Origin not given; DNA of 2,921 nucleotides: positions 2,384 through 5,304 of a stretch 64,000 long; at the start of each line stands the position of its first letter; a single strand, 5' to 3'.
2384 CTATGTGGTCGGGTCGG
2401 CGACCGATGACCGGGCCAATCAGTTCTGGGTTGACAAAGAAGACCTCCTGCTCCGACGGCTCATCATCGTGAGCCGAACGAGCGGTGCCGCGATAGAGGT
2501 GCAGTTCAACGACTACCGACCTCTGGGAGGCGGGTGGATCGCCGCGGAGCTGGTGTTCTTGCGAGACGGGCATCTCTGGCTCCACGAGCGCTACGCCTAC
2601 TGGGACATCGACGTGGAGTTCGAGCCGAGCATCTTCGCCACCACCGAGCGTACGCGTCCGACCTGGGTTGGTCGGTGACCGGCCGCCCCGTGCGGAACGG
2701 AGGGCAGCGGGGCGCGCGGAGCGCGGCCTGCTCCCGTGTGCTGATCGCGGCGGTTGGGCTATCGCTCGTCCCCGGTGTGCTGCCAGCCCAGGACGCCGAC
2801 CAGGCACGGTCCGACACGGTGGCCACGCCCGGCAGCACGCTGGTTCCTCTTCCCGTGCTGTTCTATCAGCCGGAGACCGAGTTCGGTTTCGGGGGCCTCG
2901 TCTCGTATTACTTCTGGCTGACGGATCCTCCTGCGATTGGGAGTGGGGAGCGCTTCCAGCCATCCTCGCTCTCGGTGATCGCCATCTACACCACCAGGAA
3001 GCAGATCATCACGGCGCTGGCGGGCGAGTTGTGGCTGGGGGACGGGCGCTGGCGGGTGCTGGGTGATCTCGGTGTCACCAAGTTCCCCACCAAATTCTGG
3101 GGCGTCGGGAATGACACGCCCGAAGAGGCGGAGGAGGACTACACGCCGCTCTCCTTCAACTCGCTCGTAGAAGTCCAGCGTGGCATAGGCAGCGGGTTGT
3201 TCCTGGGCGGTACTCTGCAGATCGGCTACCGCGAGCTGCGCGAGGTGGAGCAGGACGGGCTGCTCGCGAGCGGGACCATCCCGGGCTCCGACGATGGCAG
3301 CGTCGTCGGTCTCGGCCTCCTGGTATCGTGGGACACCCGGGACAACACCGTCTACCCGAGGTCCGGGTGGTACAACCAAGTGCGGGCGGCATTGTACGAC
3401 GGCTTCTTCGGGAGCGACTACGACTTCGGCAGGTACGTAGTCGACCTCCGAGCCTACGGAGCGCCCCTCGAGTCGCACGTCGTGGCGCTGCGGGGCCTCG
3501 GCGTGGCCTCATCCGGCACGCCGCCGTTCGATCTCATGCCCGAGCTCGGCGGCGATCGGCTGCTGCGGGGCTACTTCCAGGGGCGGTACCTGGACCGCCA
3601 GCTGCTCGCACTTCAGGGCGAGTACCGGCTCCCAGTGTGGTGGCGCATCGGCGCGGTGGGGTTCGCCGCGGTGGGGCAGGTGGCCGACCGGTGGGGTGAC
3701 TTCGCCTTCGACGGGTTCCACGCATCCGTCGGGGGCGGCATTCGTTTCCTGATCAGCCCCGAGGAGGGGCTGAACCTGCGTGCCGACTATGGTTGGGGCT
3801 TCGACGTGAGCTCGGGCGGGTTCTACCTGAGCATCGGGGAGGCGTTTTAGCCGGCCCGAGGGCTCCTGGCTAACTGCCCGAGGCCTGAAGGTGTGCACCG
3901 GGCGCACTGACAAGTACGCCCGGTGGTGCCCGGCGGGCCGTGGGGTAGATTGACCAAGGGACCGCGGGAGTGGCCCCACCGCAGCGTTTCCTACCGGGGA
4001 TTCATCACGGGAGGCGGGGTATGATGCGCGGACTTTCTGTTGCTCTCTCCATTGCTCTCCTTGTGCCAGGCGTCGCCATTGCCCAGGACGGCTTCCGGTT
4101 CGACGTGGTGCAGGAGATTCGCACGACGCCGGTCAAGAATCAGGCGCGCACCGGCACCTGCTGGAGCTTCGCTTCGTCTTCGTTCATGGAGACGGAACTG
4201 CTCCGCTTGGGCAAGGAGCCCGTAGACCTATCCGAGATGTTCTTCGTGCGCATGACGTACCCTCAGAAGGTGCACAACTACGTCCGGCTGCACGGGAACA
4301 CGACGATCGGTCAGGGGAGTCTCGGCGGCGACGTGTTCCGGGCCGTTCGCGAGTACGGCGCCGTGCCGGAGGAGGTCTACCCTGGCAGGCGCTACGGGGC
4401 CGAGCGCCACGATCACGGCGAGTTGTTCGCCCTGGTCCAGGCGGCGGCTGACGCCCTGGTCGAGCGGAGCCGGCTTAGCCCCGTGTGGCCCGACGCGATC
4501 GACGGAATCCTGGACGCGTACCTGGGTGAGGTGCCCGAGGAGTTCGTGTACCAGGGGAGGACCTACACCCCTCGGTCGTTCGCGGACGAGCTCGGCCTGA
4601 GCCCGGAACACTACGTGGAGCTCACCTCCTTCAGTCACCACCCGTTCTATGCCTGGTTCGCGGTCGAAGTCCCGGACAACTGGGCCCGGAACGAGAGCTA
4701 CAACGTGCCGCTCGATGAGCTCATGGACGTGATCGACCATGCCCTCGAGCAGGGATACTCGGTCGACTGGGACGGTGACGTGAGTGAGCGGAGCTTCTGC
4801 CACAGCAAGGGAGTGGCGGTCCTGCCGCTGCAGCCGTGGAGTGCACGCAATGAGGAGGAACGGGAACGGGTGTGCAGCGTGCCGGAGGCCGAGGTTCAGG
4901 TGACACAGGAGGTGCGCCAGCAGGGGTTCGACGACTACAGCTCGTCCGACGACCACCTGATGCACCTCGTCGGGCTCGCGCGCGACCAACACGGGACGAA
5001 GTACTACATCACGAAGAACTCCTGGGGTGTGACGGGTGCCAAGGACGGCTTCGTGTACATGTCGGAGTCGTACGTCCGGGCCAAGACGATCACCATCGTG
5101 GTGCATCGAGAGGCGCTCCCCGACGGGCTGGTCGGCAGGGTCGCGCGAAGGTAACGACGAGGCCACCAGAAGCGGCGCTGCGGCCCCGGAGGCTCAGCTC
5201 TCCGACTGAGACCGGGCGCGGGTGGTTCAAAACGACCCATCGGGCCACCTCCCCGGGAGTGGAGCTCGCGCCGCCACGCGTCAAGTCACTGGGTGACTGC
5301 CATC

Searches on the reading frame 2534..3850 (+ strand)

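Call 9: search_protein_families(library=pfam, proteins=[window:2534-3850:+], max_evalue=0.001)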
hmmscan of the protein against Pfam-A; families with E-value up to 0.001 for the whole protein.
window:2534-3850:+ (438 aa): 1 family
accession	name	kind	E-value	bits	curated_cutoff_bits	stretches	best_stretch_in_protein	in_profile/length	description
PF01103.29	Omp85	-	7.2e-12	45.9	24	1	259-438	116-325/325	Omp85 superfamily domain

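Call 101: search_protein_families(library=padloc, proteins=[window:2534-3850:+], max_evalue=0.001)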
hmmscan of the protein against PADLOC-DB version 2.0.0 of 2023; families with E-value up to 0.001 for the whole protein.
window:2534-3850:+ (438 aa): 0 families

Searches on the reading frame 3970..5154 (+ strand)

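Call 9: search_protein_families(library=pfam, proteins=[window:3970-5154:+], max_evalue=0.001)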
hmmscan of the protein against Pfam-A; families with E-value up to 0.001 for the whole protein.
window:3970-5154:+ (394 aa): 2 families
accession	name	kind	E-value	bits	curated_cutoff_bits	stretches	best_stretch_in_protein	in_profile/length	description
PF03051.21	Peptidase_C1_2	-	8.2e-14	51.7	22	1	198-387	239-420/438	Peptidase C1-like family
PF00112.29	Peptidase_C1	-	8.3e-13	49.4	20.7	2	325-367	164-205/220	Papain family cysteine protease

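Call 101: search_protein_families(library=padloc, proteins=[window:3970-5154:+], max_evalue=0.001)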
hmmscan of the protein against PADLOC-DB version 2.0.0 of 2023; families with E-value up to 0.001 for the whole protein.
window:3970-5154:+ (394 aa): 0 families
